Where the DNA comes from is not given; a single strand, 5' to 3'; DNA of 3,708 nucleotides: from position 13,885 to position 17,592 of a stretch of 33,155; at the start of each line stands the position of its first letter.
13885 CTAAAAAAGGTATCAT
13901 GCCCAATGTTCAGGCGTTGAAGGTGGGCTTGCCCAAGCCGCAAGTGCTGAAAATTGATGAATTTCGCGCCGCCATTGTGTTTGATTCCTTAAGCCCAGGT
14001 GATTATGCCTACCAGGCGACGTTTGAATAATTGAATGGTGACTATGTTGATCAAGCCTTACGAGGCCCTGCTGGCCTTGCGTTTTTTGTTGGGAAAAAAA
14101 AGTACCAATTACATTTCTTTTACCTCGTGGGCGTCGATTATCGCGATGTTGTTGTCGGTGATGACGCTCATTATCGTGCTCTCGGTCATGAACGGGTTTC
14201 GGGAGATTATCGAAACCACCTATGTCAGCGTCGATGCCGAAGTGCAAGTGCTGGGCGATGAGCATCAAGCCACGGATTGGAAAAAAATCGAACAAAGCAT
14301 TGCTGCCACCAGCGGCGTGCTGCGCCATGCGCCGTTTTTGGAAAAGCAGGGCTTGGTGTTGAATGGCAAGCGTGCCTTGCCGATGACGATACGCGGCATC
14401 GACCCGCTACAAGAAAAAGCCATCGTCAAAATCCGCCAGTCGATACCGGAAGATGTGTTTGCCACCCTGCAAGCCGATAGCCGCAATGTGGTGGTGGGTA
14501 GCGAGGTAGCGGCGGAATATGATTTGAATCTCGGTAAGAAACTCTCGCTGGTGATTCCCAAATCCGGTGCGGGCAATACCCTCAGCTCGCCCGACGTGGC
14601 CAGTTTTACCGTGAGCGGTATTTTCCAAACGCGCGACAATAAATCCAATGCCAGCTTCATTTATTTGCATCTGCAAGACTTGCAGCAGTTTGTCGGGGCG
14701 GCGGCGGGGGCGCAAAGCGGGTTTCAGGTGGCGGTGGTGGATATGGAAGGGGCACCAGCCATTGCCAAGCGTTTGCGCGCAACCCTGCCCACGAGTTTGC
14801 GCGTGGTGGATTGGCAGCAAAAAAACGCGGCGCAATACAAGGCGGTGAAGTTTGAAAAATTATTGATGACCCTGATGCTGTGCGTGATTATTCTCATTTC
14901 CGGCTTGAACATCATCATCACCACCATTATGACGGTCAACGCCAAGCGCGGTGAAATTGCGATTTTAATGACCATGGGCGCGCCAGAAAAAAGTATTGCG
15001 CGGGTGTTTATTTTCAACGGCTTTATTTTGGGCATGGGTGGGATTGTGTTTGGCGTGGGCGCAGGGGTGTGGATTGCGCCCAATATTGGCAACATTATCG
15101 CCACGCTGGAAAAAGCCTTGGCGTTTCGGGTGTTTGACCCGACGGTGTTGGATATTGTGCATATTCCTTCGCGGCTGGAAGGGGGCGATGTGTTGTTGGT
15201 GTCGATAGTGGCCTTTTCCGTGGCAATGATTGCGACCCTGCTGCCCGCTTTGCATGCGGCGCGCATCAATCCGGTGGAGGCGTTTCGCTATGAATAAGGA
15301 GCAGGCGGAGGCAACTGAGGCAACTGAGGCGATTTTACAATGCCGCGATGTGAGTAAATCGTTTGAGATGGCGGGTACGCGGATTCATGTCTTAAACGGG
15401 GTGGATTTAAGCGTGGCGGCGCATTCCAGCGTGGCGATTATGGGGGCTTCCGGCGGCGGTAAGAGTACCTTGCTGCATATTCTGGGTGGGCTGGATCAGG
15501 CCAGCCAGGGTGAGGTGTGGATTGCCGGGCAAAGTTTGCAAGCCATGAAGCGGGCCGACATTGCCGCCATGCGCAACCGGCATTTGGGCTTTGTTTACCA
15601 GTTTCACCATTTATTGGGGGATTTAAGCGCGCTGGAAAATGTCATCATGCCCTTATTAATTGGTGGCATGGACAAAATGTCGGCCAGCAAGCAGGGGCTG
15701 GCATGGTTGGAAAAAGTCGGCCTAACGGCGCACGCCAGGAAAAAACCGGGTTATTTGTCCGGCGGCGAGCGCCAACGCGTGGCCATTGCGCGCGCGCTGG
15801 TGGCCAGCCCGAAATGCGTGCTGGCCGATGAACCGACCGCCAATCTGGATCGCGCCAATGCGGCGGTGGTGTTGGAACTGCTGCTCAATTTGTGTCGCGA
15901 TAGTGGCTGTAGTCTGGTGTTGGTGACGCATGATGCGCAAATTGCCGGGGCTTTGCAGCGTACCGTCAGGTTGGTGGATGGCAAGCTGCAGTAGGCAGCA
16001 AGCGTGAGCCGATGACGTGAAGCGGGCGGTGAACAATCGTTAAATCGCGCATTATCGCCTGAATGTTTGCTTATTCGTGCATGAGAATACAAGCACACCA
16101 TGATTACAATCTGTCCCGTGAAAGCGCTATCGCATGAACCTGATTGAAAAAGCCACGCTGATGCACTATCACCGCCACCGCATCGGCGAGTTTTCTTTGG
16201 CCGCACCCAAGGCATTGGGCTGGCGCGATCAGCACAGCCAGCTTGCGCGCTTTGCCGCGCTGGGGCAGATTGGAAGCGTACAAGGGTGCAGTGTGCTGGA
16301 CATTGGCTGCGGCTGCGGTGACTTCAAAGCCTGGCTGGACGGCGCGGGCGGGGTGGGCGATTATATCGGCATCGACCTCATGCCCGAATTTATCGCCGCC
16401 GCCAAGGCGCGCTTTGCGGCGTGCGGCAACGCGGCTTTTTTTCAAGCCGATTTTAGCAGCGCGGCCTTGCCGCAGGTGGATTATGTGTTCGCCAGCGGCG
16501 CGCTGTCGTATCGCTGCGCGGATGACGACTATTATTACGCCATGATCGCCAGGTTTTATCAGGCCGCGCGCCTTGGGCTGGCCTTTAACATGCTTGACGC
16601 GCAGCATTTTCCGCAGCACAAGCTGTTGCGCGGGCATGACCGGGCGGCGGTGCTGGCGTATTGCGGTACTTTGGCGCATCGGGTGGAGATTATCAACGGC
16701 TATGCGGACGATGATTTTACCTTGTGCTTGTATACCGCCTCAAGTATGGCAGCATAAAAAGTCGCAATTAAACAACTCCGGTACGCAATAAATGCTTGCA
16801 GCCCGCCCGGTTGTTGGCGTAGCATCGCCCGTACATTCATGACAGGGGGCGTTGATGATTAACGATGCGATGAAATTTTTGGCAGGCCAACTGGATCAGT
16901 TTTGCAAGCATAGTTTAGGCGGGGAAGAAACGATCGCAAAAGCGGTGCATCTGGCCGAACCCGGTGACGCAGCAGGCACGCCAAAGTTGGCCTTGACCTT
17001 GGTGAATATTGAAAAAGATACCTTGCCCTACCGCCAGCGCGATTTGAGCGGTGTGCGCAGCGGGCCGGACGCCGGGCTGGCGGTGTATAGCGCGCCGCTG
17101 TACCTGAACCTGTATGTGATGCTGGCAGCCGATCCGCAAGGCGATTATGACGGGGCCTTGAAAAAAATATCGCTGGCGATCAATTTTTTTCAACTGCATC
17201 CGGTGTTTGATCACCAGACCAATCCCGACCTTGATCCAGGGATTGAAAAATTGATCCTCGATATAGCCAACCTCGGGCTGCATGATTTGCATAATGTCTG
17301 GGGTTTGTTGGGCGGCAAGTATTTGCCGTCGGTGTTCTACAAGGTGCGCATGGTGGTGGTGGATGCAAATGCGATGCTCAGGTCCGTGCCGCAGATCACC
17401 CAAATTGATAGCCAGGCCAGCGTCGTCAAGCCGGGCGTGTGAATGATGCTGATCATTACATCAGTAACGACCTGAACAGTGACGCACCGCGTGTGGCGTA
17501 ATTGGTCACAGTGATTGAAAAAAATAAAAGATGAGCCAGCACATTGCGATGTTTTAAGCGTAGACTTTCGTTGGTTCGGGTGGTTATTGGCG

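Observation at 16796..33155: Phage-tail-like extracellular contractile injection system (eCIS) structural operon with non-Afp/PVC gene order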

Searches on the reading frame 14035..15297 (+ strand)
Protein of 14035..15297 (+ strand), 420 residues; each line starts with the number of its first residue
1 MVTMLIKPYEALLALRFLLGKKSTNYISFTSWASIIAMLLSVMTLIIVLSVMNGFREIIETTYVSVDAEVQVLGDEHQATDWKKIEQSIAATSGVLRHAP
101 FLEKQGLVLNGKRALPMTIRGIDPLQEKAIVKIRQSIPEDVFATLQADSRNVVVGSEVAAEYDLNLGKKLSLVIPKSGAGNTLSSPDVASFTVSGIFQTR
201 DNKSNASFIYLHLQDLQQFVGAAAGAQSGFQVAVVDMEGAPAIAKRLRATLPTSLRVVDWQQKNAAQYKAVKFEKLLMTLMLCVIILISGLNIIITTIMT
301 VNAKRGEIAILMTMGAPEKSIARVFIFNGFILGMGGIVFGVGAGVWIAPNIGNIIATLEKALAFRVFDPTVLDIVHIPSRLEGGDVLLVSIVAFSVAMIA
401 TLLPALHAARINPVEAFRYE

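Call 78: search_protein_families(library=pfam, proteins=[window:14035-15297:+], max_evalue=0.001)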
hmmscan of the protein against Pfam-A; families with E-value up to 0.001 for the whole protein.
window:14035-15297:+ (420 aa): 2 families
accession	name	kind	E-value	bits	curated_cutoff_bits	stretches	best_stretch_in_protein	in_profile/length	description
PF02687.27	FtsX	-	7.2e-15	55.5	25.5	1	280-413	2-120/120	FtsX-like permease C-terminal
PF12704.14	MacB_PCD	-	2.1e-12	48.2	27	1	32-249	2-206/207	MacB-like periplasmic core domain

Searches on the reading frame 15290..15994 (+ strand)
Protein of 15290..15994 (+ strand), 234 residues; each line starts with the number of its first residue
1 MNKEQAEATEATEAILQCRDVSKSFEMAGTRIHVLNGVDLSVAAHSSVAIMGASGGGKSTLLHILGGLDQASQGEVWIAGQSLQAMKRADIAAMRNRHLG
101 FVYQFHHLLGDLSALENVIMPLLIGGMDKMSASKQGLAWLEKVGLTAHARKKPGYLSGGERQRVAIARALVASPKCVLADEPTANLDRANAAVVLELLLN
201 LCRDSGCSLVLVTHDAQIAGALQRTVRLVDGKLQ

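Call 78: search_protein_families(library=pfam, proteins=[window:15290-15994:+], max_evalue=0.001)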
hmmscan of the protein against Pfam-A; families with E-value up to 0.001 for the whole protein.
window:15290-15994:+ (234 aa): 1 family
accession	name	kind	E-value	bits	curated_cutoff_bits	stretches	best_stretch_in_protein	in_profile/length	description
PF00005.33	ABC_tran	-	3.1e-30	106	25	1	35-184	1-137/137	ABC transporter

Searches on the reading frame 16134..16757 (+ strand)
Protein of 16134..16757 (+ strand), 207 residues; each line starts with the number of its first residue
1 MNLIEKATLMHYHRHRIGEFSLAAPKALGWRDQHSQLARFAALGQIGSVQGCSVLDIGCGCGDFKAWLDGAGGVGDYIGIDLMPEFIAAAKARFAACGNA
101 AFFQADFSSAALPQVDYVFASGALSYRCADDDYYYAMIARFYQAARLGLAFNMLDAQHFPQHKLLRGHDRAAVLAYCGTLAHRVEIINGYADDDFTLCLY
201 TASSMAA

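Call 6: search_protein_families(library=pfam, proteins=[window:16134-16757:+], max_evalue=0.01)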
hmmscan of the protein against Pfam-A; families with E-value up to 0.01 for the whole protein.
window:16134-16757:+ (207 aa): 7 families
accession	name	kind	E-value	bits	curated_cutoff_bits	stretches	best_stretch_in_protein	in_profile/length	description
PF13649.12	Methyltransf_25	-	1.3e-12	48.7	27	1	54-142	1-90/97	Methyltransferase domain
PF08242.18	Methyltransf_12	-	6.6e-10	40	30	1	55-132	1-79/98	Methyltransferase domain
PF08241.18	Methyltransf_11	-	5e-08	33.9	21.2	1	55-135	1-80/95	Methyltransferase domain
PF13847.12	Methyltransf_31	-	5.8e-08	33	27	1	50-132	3-91/145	Methyltransferase domain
PF13489.12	Methyltransf_23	-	0.00088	19.5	27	1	49-96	21-61/164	Methyltransferase domain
PF03291.22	mRNA_G-N7_MeTrfase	-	0.0021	17.7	26.6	1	50-107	61-121/315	mRNA (guanine-N(7))-methyltransferase domain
PF01209.24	Ubie_methyltran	-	0.0071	16.2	20.1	1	45-130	42-128/233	ubiE/COQ5 methyltransferase family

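Call 71: find_related_loci(query=window:16134-16754:+, collection=metagenome_contigs, flank=10000)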
Query window:16134-16754:+ (207 aa) in metagenome_contigs; peptide patterns used: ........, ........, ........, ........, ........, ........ (x = any residue, [..] = any of these).
33 stretches matched a pattern, but none encodes a relative of the query by tblastn (E <= 1e-3).

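Call 74: find_related_loci(query=A5, collection=metagenome_contigs, flank=10000)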
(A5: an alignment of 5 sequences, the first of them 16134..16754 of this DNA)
Query A5 (207 aa) in metagenome_contigs; peptide patterns used: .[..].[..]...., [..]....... (x = any residue, [..] = any of these).
328 stretches matched a pattern; 34 encode a relative of the query (tblastn E <= 1e-3); 34 distinct loci.
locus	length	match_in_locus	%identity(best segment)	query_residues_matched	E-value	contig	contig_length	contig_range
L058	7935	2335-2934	57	1-200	7e-78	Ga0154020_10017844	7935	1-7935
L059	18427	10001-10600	56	1-200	6e-77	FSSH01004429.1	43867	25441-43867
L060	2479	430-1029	57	1-200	5e-78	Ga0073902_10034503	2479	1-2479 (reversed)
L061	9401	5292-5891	57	1-200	2e-76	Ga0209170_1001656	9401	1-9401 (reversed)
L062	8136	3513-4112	56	1-200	6e-76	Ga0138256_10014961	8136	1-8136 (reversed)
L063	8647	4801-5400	56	1-200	2e-74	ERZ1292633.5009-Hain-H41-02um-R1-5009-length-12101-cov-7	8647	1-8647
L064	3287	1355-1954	54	1-200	4e-74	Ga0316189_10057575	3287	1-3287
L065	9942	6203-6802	55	1-200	1e-73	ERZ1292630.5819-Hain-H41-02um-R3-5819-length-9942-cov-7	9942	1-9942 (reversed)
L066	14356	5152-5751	53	1-200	2e-73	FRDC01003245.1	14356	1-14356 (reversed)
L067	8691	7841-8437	54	1-199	2e-73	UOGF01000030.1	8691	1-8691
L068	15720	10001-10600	56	1-200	4e-73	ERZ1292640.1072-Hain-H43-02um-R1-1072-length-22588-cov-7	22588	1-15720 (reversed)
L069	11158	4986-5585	56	1-200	4e-73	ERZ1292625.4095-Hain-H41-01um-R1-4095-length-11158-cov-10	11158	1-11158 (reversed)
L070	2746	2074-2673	53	1-200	1e-72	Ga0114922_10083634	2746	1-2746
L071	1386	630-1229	55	1-200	3e-76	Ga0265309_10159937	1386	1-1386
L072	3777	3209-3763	57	1-185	3e-70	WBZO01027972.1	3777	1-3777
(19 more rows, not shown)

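Call 96: search_protein_families(library=ncbifam, proteins=[window:16134-16754:+], max_evalue=0.001)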
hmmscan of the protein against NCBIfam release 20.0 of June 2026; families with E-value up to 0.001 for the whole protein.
window:16134-16754:+ (207 aa): 10 families
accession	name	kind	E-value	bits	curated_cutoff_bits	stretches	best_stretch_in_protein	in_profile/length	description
NF002463.0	PRK01683.1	equivalog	1.4e-06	28.1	297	1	43-168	24-145/258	trans-aconitate 2-methyltransferase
NF041537.1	ArsM_AhpD_UU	exception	2.2e-06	26.7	510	1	43-118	71-145/345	arsenite methyltransferase/AhpD domain selenoprotein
TIGR01934.1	MenG_MenH_UbiE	subfamily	3.4e-05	23.3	158.35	1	41-126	30-114/223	ubiquinone/menaquinone biosynthesis methyltransferase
TIGR02072.1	BioC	equivalog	7.1e-05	22.7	184.95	1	43-124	27-107/244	malonyl-ACP O-methyltransferase BioC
NF001244.0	PRK00216.1-5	equivalog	7.1e-05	22.2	216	1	42-113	40-115/236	bifunctional demethylmenaquinone methyltransferase/2-methoxy-6-polyprenyl-1,4-benzoquinol methylase UbiE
NF045667.1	MTase_DVU1556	equivalog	7.2e-05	22.3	155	1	46-119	18-89/213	DVU_1556 family methyltransferase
NF041536.1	ArsM_DUF2284_UU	exception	9.9e-05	20.9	575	1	43-99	71-126/459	arsenite methyltransferase/DUF2284 domain selenoprotein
NF047649.1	MTase_UXPK_star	exception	0.0001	21.5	460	1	43-115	72-145/283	methyltransferase/UXPK-star double selenoprotein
TIGR02021.1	BchM-ChlM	equivalog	0.00011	21.8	158.9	1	42-130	47-134/218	magnesium protoporphyrin IX methyltransferase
NF043040.1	corrin_prot_MT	hypoth_equivalog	0.00021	20.8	180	1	50-99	41-88/216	corrinoid protein-associated methyltransferase CpaM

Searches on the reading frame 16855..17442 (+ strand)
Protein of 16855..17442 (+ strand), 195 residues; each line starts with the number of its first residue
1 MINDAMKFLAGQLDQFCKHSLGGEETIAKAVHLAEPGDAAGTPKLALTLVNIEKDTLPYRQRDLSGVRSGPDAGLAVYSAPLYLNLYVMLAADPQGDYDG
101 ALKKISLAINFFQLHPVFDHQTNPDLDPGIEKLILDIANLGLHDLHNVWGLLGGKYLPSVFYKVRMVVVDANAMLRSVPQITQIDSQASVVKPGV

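Call 5: search_protein_families(library=pfam, proteins=[window:16855-17442:+], max_evalue=0.01)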
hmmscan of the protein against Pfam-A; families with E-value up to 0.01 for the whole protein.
window:16855-17442:+ (195 aa): 1 family
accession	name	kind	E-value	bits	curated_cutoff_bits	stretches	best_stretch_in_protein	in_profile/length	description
PF14065.11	Pvc16_N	-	1.3e-28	100.4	27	1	13-176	10-173/180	Pvc16 N-terminal domain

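Call 7: search_protein_families(library=ncbifam, proteins=[window:16855-17442:+], max_evalue=0.01)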
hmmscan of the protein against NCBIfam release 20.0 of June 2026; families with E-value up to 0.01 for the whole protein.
window:16855-17442:+ (195 aa): 0 families

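Call 17: search_solved_structures(query=window:16855-17442:+, max_evalue=0.1)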
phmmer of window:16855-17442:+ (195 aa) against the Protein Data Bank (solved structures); distinct sequences matched with E-value up to 0.1: 4.
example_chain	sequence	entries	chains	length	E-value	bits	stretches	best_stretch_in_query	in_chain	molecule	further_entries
9r9n_B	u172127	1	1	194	4.3e-18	68.8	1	44-185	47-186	DUF4255 domain-containing protein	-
7b5i_AA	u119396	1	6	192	1.1e-11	47.9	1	43-176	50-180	All3327 protein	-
7adz_0A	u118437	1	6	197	6.2e-11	45.4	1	4-184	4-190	cap protein (Algo1)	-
9wt1_A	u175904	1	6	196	3.1e-10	43.2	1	5-184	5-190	Pvc16 N-terminal domain-containing protein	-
